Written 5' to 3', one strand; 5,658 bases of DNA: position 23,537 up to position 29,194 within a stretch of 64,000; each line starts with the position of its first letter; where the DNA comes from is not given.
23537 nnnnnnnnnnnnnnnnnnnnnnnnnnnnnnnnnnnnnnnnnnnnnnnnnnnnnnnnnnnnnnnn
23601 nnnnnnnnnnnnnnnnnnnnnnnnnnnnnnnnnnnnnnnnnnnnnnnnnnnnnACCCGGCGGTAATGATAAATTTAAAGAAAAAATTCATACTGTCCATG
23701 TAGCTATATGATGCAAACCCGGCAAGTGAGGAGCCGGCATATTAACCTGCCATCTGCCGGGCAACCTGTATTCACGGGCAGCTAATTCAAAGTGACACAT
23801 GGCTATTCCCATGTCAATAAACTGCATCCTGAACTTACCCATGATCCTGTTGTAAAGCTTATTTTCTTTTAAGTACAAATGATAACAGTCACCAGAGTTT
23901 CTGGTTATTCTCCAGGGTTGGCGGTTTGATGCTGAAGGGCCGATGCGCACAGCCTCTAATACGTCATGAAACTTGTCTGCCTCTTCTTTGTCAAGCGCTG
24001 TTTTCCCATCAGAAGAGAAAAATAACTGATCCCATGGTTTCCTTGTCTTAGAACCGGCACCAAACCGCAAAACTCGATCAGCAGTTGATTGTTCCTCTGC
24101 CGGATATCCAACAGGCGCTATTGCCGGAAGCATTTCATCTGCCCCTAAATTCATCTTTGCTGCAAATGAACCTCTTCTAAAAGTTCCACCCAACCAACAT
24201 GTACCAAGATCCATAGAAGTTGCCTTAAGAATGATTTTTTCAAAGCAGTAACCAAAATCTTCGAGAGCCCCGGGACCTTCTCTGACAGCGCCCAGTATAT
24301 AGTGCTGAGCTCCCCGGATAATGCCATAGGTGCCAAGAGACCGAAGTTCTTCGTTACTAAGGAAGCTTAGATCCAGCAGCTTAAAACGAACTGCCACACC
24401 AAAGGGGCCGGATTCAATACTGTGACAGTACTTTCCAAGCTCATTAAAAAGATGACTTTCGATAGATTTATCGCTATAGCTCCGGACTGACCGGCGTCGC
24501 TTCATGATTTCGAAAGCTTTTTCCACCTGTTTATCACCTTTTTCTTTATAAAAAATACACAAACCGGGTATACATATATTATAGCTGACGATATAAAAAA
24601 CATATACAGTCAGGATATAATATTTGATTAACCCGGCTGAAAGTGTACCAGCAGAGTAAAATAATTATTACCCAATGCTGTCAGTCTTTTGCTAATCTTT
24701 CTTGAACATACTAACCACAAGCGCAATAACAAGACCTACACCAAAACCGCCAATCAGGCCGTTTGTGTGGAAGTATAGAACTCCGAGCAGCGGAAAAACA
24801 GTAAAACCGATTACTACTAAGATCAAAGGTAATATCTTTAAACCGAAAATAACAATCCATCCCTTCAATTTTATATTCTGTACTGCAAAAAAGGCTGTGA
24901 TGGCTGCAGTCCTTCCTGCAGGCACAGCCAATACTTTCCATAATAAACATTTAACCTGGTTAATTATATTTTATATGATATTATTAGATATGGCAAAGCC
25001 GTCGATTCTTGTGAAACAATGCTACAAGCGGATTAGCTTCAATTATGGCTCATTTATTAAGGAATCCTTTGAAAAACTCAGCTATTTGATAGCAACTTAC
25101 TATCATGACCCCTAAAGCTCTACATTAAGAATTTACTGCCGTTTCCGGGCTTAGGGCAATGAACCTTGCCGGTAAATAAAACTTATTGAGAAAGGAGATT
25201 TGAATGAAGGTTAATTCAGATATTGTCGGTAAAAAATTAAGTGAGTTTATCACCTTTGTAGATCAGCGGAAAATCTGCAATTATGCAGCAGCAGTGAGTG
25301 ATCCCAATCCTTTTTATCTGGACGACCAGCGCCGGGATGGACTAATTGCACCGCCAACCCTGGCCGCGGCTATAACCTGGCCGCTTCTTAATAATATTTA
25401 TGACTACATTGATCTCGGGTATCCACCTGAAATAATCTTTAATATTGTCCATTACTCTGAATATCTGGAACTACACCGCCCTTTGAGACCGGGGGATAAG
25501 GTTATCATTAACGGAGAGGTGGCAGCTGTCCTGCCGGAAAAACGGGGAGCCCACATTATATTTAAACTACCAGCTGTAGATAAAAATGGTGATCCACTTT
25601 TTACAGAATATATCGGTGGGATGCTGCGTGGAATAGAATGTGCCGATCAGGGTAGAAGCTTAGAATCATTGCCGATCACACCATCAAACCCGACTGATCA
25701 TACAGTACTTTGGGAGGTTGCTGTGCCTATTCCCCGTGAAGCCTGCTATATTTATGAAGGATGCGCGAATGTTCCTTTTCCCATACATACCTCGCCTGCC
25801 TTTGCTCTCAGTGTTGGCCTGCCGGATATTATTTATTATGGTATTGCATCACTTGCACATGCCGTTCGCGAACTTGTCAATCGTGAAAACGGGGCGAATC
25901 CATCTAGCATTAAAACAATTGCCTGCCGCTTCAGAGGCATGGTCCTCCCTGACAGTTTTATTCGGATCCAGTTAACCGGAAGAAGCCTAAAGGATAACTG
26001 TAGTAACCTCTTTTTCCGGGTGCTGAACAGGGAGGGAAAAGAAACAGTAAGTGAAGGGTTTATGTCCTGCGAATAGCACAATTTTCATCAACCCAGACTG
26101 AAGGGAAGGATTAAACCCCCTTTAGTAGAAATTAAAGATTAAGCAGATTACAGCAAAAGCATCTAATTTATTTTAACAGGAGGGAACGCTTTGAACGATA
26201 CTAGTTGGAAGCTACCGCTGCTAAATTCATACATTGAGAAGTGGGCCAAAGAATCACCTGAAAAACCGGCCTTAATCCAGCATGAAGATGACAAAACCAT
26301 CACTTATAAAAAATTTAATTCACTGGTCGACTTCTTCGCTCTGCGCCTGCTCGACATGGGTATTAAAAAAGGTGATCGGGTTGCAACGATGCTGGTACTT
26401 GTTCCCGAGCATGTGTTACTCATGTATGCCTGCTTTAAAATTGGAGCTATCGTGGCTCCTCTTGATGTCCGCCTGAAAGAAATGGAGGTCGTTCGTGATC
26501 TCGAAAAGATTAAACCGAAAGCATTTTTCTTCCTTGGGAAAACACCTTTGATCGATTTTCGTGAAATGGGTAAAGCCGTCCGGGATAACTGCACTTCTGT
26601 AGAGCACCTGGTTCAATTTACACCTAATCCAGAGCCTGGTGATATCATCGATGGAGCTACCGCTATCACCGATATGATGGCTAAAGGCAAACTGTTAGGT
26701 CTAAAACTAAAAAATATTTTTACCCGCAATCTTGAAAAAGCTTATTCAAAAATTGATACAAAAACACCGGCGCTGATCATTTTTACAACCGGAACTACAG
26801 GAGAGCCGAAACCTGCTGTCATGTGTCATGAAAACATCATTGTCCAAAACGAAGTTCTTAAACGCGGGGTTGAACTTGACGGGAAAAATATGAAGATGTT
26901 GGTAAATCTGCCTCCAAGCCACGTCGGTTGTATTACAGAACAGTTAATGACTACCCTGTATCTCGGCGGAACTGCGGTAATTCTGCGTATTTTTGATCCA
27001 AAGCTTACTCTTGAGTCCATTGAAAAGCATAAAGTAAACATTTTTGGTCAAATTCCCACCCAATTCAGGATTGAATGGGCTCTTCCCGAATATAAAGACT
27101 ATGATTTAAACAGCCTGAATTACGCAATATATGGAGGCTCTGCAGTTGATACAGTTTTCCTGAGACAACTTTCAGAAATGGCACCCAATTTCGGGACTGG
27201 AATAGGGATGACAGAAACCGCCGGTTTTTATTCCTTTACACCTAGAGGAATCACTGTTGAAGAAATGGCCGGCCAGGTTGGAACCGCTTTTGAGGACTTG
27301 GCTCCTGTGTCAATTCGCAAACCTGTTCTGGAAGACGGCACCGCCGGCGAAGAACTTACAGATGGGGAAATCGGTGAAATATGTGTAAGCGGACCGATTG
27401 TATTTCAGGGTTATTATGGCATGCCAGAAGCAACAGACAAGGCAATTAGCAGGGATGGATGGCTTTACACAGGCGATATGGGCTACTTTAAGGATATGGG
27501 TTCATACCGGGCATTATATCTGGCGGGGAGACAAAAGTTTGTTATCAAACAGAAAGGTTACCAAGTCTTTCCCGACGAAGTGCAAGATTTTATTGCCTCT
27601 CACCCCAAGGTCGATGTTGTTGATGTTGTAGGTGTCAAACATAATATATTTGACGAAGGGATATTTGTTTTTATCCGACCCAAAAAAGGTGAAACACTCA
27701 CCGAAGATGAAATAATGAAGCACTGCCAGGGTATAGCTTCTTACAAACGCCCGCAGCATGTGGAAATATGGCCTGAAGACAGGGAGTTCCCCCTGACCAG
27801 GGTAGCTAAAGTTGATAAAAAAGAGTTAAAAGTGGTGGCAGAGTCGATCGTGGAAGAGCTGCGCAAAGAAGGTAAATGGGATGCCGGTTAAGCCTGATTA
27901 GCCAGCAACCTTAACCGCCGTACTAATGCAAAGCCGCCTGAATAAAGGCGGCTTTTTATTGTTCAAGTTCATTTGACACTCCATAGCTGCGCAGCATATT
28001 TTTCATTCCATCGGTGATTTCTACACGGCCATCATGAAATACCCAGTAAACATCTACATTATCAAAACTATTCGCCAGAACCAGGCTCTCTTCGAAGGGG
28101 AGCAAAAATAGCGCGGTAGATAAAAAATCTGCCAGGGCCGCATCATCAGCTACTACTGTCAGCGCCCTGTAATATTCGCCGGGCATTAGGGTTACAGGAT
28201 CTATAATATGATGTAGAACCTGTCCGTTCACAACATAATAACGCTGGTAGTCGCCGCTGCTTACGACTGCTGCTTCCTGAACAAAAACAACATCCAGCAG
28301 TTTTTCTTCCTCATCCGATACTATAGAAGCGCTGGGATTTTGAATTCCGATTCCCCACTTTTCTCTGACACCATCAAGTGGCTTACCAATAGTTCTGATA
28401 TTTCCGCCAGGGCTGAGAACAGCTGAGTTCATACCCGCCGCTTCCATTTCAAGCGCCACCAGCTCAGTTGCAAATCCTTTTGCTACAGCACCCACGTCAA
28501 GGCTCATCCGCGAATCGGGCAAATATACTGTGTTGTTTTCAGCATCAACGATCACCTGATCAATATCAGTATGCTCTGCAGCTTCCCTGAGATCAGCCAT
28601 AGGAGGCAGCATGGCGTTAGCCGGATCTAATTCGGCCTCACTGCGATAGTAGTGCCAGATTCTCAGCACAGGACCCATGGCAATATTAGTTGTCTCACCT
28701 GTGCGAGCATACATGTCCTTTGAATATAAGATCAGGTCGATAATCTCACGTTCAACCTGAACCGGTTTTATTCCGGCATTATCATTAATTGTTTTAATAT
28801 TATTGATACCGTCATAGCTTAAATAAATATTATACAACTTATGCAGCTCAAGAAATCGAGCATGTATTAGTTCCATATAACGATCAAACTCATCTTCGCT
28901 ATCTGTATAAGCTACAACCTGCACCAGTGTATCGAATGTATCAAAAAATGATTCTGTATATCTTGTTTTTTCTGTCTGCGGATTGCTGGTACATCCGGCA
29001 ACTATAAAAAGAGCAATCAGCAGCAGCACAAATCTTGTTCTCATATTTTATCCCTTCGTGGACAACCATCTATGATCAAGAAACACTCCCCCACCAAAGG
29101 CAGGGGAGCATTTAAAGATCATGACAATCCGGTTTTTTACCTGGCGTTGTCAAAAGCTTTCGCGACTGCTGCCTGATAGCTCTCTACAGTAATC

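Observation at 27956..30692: An ApbE flavin transferase next to a lipoprotein with a recent internal tandem duplication and a divergently transcribed ferredoxin, a candidate flavinylated extracytoplasmic redox module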

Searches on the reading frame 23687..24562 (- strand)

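Call 3: search_protein_families(library=pfam, proteins=[window:23687-24562:-], max_evalue=0.1)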
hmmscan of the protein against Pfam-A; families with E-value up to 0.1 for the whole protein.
window:23687-24562:- (291 aa): 2 families
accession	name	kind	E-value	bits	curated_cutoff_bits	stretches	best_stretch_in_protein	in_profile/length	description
PF14512.11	TM1586_NiRdase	-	2.3e-38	132.4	27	1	17-262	3-215/215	Putative TM nitroreductase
PF00881.29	Nitroreductase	-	2.8e-13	50.8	23.5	2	76-153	81-167/167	Nitroreductase family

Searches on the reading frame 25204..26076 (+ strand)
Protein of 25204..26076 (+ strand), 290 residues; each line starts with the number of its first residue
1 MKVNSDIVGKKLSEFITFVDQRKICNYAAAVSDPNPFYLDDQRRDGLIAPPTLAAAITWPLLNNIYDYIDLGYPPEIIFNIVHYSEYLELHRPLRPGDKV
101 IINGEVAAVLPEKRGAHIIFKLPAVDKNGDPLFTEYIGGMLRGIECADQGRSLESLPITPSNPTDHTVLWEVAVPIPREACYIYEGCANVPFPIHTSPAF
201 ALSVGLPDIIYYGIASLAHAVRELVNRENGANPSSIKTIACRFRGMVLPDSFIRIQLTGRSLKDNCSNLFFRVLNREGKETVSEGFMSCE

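Call 3: search_protein_families(library=pfam, proteins=[window:25204-26076:+], max_evalue=0.1)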
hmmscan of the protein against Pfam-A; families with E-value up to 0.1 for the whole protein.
window:25204-26076:+ (290 aa): 3 families
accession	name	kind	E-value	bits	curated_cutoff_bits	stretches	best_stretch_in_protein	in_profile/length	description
PF13452.11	FAS1_DH_region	-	3.3e-11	43.9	22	1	8-118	3-113/132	FAS1-like, dehydratase domain region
PF01575.25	MaoC_dehydratas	-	7.9e-11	42.1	27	1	165-258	7-100/123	MaoC like domain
PF22622.2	MFE-2_hydrat-2_N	-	4.5e-05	23.7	27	1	47-143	32-130/130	MFE-2 hydratase 2 N-terminal domain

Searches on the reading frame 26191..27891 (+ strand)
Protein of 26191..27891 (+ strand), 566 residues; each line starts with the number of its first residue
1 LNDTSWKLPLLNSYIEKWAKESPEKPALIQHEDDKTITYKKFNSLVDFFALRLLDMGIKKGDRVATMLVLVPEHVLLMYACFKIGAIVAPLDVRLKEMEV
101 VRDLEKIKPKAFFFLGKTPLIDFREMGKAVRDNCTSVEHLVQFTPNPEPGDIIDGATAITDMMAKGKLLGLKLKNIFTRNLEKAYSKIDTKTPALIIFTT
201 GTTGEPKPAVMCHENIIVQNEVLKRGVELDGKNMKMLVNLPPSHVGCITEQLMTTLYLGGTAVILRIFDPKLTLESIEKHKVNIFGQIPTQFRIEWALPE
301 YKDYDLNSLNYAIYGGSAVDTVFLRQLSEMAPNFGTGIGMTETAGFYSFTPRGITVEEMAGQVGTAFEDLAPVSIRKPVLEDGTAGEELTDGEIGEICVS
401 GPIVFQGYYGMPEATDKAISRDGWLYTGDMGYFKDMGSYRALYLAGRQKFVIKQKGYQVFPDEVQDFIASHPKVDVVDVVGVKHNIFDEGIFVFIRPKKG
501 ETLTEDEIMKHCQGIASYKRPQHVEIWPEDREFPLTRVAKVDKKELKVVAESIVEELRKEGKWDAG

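Call 3: search_protein_families(library=pfam, proteins=[window:26191-27891:+], max_evalue=0.1)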
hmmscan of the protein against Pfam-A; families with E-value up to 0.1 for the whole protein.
window:26191-27891:+ (566 aa): 2 families
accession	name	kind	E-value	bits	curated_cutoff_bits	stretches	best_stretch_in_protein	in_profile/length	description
PF00501.34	AMP-binding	-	1.3e-62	212.2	29.9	1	16-409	2-384/384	AMP-binding enzyme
PF13193.12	AMP-binding_C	-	1.4e-09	39.2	24.5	1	463-540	1-76/76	AMP-binding enzyme C-terminal domain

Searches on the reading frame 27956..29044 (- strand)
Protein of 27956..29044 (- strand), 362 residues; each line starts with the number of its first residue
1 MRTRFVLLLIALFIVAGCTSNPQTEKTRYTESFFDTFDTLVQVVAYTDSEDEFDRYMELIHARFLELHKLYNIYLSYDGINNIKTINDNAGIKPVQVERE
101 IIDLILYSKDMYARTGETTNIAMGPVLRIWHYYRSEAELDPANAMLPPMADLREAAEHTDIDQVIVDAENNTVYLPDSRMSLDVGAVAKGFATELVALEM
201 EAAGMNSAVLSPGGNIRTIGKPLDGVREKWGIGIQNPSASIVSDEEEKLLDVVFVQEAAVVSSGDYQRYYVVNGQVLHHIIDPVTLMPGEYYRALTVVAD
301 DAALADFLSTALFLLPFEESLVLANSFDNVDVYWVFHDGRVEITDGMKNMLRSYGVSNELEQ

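Call 3: search_protein_families(library=pfam, proteins=[window:27956-29044:-], max_evalue=0.1)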
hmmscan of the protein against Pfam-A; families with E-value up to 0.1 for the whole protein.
window:27956-29044:- (362 aa): 1 family
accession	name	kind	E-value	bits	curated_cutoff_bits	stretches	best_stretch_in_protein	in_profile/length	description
PF02424.20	ApbE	-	4.7e-59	200.5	25.6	1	37-334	1-266/266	ApbE family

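Call 4: search_protein_families(library=ncbifam, proteins=[window:27956-29044:-], max_evalue=0.1)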
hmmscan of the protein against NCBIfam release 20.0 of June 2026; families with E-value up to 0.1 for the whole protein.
window:27956-29044:- (362 aa): 3 families
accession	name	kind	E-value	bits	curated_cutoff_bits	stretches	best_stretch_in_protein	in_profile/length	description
NF007774.0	PRK10461.1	equivalog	9.7e-28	97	498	1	5-340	7-332/351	FAD:protein FMN transferase ApbE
NF005236.0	PRK06742.1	equivalog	0.058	12.9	312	1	4-103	18-120/225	flagellar motor protein MotS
NF052392.1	BetGlycExoK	equivalog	0.061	12.8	350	0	6-46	8-48/261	endo-1,3-1,4-beta-glycanase ExoK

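Call 61: search_solved_structures(query=window:27956-29044:-, max_evalue=0.00001, show_alignments=4)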
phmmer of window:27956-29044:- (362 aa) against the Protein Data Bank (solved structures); distinct sequences matched with E-value up to 0.00001: 13.
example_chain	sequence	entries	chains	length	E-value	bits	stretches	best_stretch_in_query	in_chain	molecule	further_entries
7mgt_A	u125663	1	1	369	1.9e-32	116.2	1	82-352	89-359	FAD:protein FMN transferase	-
4xdt_A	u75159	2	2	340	2.6e-32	115.7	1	72-352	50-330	FAD:protein FMN transferase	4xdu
4ifu_A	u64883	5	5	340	7.1e-32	114.3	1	82-352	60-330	FAD:protein FMN transferase | Thiamine biosynthesis lipoprotein ApbE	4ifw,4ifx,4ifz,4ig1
4xdr_A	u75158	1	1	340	8.9e-31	110.7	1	82-352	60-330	FAD:protein FMN transferase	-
7esa_A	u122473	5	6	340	1.6e-28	103.3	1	80-350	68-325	FAD:protein FMN transferase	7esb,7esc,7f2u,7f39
1vrm_A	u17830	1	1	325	1.9e-27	99.7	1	78-344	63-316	hypothetical protein TM1553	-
4xgw_A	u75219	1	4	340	6.9e-21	78.2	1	77-340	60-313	FAD:protein FMN transferase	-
2o18_A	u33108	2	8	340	2.5e-20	76.3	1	77-340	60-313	Thiamine biosynthesis lipoprotein apbE | FAD:protein FMN transferase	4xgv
4xgx_A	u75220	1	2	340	5.1e-20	75.3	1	84-340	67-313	FAD:protein FMN transferase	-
6nxi_A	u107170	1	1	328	3.7e-18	69.2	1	77-326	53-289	FAD:protein FMN transferase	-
3pnd_A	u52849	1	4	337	1.7e-17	67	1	79-337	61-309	Thiamine biosynthesis lipoprotein ApbE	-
6nxj_A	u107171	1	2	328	9.2e-17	64.6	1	77-326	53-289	FAD:protein FMN transferase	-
5mgy_H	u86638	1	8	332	1.8e-16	63.7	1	104-356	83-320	FAD:protein FMN transferase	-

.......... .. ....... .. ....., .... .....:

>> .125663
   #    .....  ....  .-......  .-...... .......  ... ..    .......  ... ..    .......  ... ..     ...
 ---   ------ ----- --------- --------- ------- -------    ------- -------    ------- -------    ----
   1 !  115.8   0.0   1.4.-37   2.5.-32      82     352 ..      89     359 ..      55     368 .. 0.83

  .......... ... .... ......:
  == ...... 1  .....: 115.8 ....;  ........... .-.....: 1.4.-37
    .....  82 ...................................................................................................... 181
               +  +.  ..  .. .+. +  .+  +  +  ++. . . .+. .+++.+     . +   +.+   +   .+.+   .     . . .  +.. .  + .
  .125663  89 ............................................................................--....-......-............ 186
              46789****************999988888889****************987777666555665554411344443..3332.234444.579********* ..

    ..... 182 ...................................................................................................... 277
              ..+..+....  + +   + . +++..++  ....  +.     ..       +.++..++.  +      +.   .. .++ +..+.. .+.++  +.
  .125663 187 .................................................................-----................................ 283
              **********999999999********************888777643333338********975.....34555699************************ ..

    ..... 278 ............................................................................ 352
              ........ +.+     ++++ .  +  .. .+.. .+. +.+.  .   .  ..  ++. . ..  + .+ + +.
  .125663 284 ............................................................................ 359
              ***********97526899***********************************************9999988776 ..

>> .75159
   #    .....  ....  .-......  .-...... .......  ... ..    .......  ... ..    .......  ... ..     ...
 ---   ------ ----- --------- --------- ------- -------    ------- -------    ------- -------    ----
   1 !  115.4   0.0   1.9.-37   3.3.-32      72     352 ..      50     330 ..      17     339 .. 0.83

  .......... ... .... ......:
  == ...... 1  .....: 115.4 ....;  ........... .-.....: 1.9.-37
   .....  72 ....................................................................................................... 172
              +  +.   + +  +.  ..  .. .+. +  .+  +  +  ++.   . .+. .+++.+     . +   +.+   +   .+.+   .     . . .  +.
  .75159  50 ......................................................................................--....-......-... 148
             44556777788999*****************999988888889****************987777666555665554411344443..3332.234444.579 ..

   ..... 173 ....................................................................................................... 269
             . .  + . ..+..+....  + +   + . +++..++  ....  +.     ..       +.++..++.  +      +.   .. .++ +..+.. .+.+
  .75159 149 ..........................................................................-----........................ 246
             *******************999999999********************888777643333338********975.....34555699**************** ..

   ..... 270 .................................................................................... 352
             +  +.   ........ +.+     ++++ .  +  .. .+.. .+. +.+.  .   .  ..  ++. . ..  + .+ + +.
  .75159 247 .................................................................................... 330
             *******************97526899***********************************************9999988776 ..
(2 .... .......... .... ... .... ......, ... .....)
